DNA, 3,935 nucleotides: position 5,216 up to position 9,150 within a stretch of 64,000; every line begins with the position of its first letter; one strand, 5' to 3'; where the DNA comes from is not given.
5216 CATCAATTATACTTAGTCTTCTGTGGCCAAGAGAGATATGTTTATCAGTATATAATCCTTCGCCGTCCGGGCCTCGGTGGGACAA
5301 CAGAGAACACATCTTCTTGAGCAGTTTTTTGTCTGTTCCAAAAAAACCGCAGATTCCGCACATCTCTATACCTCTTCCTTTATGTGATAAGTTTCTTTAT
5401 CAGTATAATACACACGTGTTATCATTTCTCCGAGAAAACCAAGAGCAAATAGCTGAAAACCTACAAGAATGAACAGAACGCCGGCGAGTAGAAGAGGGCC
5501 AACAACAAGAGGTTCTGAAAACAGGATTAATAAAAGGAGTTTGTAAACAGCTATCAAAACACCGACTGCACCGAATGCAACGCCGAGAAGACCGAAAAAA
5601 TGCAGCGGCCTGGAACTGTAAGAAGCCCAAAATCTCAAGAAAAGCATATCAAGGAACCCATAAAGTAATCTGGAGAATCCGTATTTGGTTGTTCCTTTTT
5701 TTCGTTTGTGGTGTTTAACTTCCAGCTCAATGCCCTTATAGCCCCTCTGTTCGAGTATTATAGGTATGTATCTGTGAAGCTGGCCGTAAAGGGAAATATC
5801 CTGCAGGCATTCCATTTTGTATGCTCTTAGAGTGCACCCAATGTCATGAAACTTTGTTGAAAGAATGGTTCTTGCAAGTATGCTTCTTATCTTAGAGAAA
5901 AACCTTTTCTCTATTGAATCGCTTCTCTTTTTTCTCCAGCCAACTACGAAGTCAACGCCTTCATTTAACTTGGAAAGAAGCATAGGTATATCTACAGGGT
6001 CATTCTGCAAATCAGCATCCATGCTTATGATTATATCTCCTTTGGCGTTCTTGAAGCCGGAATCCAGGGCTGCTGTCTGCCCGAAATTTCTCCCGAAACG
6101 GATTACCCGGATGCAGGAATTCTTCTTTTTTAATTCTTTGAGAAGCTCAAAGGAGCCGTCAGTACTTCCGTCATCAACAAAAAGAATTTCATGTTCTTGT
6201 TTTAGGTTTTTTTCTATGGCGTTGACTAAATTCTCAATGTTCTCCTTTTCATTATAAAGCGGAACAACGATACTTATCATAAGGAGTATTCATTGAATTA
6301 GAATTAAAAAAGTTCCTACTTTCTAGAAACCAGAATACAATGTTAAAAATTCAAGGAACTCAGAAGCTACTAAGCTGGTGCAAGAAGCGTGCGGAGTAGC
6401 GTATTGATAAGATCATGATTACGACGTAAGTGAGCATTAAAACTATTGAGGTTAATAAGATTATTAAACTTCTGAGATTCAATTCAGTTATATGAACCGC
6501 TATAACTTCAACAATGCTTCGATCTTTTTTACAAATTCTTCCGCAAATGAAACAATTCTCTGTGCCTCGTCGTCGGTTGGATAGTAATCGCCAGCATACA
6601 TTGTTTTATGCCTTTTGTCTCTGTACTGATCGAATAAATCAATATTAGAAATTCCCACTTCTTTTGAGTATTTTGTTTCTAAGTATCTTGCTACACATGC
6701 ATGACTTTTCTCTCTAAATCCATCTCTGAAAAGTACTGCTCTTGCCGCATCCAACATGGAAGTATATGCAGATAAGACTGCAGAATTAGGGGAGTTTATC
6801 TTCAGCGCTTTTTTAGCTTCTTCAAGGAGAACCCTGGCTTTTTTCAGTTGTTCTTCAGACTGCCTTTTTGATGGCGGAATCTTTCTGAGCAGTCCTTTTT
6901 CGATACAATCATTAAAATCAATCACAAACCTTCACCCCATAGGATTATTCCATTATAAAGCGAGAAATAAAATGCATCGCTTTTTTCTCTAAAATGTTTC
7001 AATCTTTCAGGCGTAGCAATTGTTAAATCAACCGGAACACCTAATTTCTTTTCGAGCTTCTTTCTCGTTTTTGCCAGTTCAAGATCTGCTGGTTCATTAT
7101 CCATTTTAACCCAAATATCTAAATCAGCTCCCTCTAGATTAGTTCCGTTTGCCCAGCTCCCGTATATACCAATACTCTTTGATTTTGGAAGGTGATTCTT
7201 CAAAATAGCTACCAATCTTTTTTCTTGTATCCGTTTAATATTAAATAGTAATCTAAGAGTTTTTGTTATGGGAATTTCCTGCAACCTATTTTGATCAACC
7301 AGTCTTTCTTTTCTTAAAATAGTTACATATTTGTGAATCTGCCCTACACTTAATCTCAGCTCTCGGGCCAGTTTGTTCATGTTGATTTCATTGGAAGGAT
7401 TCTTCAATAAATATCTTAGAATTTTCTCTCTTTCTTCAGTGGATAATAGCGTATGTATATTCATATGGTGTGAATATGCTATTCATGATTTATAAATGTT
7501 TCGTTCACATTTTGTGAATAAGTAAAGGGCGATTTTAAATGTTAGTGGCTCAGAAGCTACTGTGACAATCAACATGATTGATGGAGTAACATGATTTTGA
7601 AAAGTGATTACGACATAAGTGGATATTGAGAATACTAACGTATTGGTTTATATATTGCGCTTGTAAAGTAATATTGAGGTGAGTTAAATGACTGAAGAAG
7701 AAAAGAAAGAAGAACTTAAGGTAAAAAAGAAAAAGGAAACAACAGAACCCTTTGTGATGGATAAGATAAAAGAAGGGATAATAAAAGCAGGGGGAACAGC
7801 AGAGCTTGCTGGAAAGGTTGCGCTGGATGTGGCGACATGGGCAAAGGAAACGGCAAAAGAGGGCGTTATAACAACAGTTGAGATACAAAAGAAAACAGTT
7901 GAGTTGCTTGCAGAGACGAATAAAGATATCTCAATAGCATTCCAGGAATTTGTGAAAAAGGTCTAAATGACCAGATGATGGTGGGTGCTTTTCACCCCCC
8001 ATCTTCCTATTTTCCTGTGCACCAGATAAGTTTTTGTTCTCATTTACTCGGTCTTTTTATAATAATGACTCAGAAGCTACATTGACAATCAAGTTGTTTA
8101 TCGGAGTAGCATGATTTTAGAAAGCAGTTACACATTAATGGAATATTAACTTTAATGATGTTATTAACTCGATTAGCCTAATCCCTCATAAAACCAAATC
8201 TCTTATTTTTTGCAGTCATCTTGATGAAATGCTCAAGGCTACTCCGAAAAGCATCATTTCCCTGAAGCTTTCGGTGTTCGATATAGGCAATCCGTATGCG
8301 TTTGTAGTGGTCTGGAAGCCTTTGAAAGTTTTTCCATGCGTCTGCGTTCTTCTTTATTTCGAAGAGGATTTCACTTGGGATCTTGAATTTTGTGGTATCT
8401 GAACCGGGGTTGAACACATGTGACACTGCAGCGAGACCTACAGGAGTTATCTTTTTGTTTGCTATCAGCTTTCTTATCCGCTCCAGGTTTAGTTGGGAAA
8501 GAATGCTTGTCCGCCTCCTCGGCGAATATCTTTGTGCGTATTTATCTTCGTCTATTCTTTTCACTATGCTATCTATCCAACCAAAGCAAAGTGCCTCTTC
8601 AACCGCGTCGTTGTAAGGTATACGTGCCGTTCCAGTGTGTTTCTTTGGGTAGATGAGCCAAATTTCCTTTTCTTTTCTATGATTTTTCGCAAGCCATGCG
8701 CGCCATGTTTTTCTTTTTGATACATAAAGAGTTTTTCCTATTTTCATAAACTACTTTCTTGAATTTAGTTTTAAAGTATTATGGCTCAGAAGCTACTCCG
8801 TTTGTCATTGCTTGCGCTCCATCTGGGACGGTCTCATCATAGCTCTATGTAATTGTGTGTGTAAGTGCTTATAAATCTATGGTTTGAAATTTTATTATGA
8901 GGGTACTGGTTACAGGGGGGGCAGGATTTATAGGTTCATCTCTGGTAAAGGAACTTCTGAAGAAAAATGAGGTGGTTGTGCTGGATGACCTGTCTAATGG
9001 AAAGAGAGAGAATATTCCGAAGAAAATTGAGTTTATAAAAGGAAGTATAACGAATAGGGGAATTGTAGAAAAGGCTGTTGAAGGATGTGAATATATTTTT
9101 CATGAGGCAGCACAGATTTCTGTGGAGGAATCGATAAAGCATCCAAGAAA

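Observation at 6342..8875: Four co-oriented ~100-bp repeats partition the region into single-function modules (integron-cassette-like layout, or a family of small RNA genes)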

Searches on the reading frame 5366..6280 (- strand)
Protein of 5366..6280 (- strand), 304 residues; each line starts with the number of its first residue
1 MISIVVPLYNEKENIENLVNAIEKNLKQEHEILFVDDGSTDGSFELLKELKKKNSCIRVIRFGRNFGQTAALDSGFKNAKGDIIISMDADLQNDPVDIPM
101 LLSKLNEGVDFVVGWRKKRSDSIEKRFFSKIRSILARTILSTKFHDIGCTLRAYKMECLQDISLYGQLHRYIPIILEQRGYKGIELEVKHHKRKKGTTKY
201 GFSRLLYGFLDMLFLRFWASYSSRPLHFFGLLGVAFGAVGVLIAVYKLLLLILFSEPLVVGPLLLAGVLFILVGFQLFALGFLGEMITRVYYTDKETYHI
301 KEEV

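Call 10: search_protein_families(library=pfam, proteins=[window:5366-6280:-], max_evalue=0.01)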
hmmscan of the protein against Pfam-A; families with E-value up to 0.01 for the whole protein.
window:5366-6280:- (304 aa): 4 families
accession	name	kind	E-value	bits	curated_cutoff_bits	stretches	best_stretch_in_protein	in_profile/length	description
PF00535.33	Glycos_transf_2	-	3.3e-35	121.9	23.3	1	3-161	1-166/168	Glycosyl transferase family 2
PF10111.15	Glyco_tranf_2_2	-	4.5e-10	39.9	27.3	1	3-90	1-91/276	Glycosyltransferase like family 2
PF13641.12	Glyco_tranf_2_3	-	2.4e-05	24.9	27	1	2-121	3-126/230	Glycosyltransferase like family 2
PF13704.12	Glyco_tranf_2_4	-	0.0074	17.2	27.5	0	13-90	5-81/98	Glycosyl transferase family 2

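Call 27: find_homologous_proteins(query=window:5366-6280:-, max_evalue=1e-40)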
Query window:5366-6280:- (304 aa): 7347 proteins with E <= 1e-40 among 8000 candidates; the best 120 are listed.
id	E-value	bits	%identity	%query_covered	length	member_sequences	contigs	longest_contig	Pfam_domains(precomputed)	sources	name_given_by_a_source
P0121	2.7e-197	672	100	100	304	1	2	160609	PF10111.15,PF00535.33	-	-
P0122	1.2e-96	342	49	100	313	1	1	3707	PF10111.15,PF13641.13,PF00535.33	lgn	-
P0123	1.6e-96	341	50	99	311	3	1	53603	PF10111.15,PF13641.13,PF00535.33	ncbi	ncbi:MAG: glycosyltransferase family 2 protein [Candidatus Altiarchaeota archaeon]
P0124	3.9e-96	340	49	100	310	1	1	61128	PF10111.15,PF00535.33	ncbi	-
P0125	4.7e-96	340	50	99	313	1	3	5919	PF10111.15,PF13641.13,PF00535.33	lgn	-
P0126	5.4e-96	340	51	98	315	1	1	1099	PF10111.15,PF00535.33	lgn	-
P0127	7.4e-96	339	49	99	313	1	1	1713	PF10111.15,PF00535.33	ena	-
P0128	1.7e-95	338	51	98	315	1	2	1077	PF10111.15,PF00535.33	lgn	-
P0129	1.9e-95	338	51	99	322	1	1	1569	PF10111.15,PF13641.13,PF00535.33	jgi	jgi:glycosyltransferase involved in cell wall biosynthesis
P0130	2.4e-95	338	52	100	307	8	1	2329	PF10111.15,PF13641.13,PF00535.33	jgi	-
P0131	2.4e-95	338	51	100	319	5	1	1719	PF10111.15,PF13641.13,PF00535.33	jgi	-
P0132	4.0e-95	337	50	99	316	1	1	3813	PF10111.15,PF00535.33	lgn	-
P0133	5.6e-95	336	52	100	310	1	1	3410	PF10111.15,PF13641.13,PF00535.33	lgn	-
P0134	5.7e-95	336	52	100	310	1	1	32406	PF10111.15,PF13641.13,PF00535.33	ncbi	-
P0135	6.8e-95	336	52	100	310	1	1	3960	PF10111.15,PF13641.13,PF00535.33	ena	-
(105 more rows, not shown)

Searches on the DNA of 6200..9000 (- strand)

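Call 7: search_rna_families(source=window, start=6200, end=9000, threshold=evalue, max_evalue=10)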
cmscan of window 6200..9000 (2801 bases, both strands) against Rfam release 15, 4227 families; matches with E-value up to 10: 3.
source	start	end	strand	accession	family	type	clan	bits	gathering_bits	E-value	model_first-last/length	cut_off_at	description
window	6283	6317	-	RF01223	snR13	Gene; snRNA; snoRNA; CD-box;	CL00045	18.1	47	9.3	1-124/124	no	Small nucleolar RNA snR13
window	7565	7597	-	RF00809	mir-241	Gene; miRNA;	-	16.1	63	6.6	21-53/74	no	mir-241 microRNA precursor family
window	8216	8266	+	RF01296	snoU85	Gene; snRNA; snoRNA; HACA-box;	CL00082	11.2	41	4.5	1-329/329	no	Small nucleolar RNA U85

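Call 54: search_rna_families(sources=[L091, L093, L094, L079], threshold=evalue, max_evalue=1)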
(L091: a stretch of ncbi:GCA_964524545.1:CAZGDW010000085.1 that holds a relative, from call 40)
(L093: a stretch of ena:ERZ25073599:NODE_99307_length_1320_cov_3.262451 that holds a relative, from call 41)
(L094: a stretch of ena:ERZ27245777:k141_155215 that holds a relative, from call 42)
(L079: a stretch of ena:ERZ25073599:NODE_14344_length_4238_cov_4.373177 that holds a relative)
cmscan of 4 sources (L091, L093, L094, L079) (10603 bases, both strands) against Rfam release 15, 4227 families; matches with E-value up to 1: 2.
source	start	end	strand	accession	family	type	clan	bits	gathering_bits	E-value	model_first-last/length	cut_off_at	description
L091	2217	2279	-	RF01139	sR2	Gene; snRNA; snoRNA; CD-box;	-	21.5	42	0.29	1-57/57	no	Small nucleolar RNA sR2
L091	2217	2279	-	RF01152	sR1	Gene; snRNA; snoRNA; CD-box;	-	20.5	45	0.099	1-57/57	no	Small nucleolar RNA sR1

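Call 64: search_rna_families(source=window, start=8770, end=8860, threshold=evalue, max_evalue=10, show_alignments=3)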
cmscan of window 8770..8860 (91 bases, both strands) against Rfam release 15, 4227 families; matches with E-value up to 10: 8.
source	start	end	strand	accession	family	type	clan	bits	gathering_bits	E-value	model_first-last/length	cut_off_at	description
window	8788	8847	-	RF00054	SNORD25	Gene; snRNA; snoRNA; CD-box;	CL00049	12.4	39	3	1-87/87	no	Small nucleolar RNA SNORD25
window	8817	8845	-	RF01147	sR12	Gene; snRNA; snoRNA; CD-box;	-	11.3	38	1.5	24-52/52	no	Small nucleolar RNA sR12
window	8790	8845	-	RF01166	sn3071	Gene; snRNA; snoRNA; CD-box;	-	11.2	40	8.5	1-77/77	no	Small nucleolar RNA sn3071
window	8784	8844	-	RF01129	sR44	Gene; snRNA; snoRNA; CD-box;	-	10.7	45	0.97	1-55/55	no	Small nucleolar RNA sR44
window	8784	8844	-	RF02473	GlsR4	Gene; snRNA; snoRNA; CD-box;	-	10.5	70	4.9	1-61/61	no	Small nucleolar RNA GlsR4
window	8784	8844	-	RF01152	sR1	Gene; snRNA; snoRNA; CD-box;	-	10.2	45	0.8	1-57/57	no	Small nucleolar RNA sR1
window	8816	8843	-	RF00095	snoPyro_CD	Gene; snRNA; snoRNA; CD-box;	CL00132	9.9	45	7.7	1-58/58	no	Pyrococcus C/D box small nucleolar RNA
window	8784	8844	-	RF01310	sR7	Gene; snRNA; snoRNA; CD-box;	-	8.6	37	5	1-57/57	no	Small nucleolar RNA sR7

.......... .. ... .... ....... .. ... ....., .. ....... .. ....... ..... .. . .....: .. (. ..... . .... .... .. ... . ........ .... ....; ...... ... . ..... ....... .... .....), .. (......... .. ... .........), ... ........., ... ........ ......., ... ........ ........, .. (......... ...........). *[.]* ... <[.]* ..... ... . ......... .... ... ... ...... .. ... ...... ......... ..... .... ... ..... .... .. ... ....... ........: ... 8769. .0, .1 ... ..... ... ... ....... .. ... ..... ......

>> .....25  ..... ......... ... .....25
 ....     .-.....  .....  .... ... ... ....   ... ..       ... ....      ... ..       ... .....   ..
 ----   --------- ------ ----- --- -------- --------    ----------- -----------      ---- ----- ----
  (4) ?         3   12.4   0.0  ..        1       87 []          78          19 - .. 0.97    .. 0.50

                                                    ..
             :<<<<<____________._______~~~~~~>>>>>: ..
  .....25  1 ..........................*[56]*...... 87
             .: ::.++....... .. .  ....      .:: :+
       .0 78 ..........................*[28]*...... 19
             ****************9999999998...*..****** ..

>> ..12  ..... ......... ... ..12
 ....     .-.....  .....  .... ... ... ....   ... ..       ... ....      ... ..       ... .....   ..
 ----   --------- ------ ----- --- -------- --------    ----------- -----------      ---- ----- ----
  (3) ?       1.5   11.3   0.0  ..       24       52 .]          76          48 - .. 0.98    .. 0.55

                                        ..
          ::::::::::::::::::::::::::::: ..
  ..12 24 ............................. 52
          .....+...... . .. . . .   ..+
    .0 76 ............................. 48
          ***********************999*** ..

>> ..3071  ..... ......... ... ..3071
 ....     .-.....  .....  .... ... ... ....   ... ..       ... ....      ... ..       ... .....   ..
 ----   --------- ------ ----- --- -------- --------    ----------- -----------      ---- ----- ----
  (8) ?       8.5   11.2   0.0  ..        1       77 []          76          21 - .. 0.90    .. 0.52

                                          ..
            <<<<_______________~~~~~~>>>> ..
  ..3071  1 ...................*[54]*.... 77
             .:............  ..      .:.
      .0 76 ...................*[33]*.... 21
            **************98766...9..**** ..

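Call 65: search_rna_families(source=L091, start=2200, end=2295, threshold=evalue, max_evalue=10, show_alignments=2)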
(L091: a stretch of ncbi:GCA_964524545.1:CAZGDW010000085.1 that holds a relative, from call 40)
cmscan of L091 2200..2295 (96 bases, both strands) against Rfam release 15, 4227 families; matches with E-value up to 10: 7.
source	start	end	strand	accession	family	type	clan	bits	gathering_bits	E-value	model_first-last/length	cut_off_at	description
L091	2217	2279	-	RF01139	sR2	Gene; snRNA; snoRNA; CD-box;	-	21.5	42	0.0026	1-57/57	no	Small nucleolar RNA sR2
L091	2217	2279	-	RF01152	sR1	Gene; snRNA; snoRNA; CD-box;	-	20.5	45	0.0009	1-57/57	no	Small nucleolar RNA sR1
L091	2218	2277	-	RF01147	sR12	Gene; snRNA; snoRNA; CD-box;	-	14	38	0.34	1-52/52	no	Small nucleolar RNA sR12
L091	2213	2277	-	RF01648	ceN65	Gene; snRNA; snoRNA; CD-box;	-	12.5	48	2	1-65/65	no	Caenorhabditis snoRNA ceN65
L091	2214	2281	-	RF00588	SNORD41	Gene; snRNA; snoRNA; CD-box;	CL00058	12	41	6.7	1-70/70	no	Small nucleolar RNA SNORD41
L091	2215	2245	-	RF01145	sR14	Gene; snRNA; snoRNA; CD-box;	-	8.5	38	2.5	1-54/54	no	Small nucleolar RNA sR14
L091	2217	2279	-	RF01133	sR3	Gene; snRNA; snoRNA; CD-box;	-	7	41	6.9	1-55/55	no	Small nucleolar RNA sR3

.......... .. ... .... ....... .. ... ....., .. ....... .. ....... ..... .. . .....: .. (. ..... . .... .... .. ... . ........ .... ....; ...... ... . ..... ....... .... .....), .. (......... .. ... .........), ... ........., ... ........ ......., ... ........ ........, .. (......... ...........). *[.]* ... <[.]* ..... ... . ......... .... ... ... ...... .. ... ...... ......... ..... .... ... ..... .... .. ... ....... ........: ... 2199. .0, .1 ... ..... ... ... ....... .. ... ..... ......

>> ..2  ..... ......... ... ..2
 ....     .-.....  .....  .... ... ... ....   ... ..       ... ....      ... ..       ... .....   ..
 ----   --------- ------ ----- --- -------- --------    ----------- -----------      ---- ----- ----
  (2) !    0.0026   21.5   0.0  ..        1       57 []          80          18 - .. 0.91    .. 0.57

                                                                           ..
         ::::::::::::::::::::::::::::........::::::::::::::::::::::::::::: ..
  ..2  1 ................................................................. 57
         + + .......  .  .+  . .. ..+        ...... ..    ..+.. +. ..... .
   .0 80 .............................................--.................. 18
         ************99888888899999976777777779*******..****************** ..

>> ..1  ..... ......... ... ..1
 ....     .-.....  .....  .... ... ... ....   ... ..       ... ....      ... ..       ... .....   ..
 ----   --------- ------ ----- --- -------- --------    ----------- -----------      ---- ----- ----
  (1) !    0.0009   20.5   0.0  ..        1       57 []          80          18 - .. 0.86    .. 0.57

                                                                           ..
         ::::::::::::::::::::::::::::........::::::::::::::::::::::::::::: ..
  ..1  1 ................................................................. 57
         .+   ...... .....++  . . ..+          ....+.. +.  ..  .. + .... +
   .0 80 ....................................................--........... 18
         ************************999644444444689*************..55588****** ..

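Call 82: search_dna_similar(query=window:6342-8896:+, collection=plasmids, mode=distant, max_rows=10)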
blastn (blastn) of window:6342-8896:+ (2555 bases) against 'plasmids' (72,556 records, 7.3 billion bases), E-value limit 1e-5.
Records with a match: 1; places in all: 1; records where one place covers at least 80% of the query: 0.
Best place of each record, by identity: 60-80% 1.
By first word of the organism name: Peptoclostridium 1.
By predicted mobility (MOB-suite, as given by PLSDB): non-mobilizable 1.
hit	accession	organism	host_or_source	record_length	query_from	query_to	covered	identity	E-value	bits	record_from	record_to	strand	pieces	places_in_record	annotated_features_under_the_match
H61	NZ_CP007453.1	Peptoclostridium acidaminophilum DSM 3953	black mud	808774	2210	2395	7%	70.6%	3e-12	83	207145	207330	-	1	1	YdeI/OmpD-associated family protein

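Call 83: search_dna_similar(query=window:6342-8896:+, collection=phages, mode=distant, max_rows=10)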
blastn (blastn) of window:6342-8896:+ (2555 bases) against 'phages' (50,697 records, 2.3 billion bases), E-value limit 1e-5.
No match.

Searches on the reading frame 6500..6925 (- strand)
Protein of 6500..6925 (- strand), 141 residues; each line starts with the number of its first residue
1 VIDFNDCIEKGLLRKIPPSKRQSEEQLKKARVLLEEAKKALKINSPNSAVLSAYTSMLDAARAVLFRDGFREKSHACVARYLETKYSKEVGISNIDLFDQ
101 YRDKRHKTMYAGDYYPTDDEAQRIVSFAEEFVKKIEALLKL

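Call 10: search_protein_families(library=pfam, proteins=[window:6500-6925:-], max_evalue=0.01)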
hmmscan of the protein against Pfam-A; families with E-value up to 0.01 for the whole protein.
window:6500-6925:- (141 aa): 1 family
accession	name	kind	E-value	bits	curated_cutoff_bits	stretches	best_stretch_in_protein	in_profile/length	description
PF05168.19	HEPN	-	2.5e-14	53.9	22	1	24-136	2-115/117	HEPN domain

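Call 39: list_cluster_members(proteins=[window:6500-6925:-, window:6922-7464:-, window:7688-7966:+, window:8178-8747:-, window:8897-9805:+, window:5366-6280:-])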
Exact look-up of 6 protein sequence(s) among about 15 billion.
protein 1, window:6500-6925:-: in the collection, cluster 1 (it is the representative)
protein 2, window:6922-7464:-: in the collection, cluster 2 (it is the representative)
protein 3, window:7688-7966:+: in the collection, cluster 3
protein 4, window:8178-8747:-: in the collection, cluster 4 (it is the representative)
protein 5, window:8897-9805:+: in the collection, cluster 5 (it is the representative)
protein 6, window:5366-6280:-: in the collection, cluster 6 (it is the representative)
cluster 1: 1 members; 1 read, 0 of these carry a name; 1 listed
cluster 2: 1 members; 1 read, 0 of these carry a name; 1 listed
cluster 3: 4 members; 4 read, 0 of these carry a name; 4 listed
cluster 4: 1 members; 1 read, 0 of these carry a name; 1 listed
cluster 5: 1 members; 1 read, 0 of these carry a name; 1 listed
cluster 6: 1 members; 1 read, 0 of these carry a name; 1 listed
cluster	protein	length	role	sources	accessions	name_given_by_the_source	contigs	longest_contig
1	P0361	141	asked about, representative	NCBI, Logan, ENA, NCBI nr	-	-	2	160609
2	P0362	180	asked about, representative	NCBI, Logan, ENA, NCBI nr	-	-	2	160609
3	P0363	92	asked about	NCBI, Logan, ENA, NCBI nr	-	-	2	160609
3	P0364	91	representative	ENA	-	-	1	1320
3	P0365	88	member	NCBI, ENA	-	-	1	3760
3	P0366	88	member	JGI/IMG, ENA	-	-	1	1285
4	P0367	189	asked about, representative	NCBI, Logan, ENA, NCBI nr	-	-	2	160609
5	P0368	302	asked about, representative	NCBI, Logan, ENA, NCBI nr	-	-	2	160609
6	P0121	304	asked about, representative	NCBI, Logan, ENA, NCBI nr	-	-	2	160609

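Call 40: find_encoding_contigs(protein=P0365, flank=10000, max_places=5)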
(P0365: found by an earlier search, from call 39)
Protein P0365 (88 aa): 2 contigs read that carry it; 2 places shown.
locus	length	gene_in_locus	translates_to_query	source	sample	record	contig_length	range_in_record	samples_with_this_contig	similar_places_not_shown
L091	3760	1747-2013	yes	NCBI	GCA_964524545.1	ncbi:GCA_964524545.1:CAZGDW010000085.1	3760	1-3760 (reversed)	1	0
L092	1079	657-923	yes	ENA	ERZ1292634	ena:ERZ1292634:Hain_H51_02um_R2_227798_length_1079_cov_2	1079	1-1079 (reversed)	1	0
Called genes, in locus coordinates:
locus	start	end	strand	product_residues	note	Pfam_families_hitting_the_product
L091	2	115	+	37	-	?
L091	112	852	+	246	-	PF01135:PCMT, PF13489:Methyltransf_23, PF01209:Ubie_methyltran, PF05175:MTS, PF06325:PrmA, PF13847:Methyltransf_31, PF08241:Methyltransf_11, PF08242:Methyltransf_12, +6 more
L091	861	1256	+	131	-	PF01451:LMWPc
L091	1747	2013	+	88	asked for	PF03477:ATP-cone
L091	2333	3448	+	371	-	PF01544:CorA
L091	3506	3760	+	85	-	?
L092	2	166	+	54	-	?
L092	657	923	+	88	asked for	PF03477:ATP-cone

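Call 41: find_encoding_contigs(protein=P0364, flank=10000, max_places=5)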
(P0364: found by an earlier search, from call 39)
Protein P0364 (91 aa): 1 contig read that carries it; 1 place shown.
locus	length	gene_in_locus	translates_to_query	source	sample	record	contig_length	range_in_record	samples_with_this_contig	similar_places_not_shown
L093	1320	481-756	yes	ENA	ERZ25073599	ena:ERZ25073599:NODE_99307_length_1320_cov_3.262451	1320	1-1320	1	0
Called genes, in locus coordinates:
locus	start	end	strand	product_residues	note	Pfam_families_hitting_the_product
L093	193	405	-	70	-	-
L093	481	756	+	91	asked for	PF03477:ATP-cone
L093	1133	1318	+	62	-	?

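Call 42: find_encoding_contigs(protein=P0366, flank=10000, max_places=5)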
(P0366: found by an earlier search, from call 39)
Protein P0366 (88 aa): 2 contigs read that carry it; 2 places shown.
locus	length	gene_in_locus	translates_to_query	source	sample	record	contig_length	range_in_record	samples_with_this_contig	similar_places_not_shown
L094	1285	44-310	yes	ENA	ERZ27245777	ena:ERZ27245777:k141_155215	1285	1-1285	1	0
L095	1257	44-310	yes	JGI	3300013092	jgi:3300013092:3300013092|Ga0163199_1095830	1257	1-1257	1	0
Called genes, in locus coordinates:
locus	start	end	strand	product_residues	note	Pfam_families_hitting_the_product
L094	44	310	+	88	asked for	PF03477:ATP-cone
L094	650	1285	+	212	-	?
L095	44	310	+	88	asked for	PF03477:ATP-cone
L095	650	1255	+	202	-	?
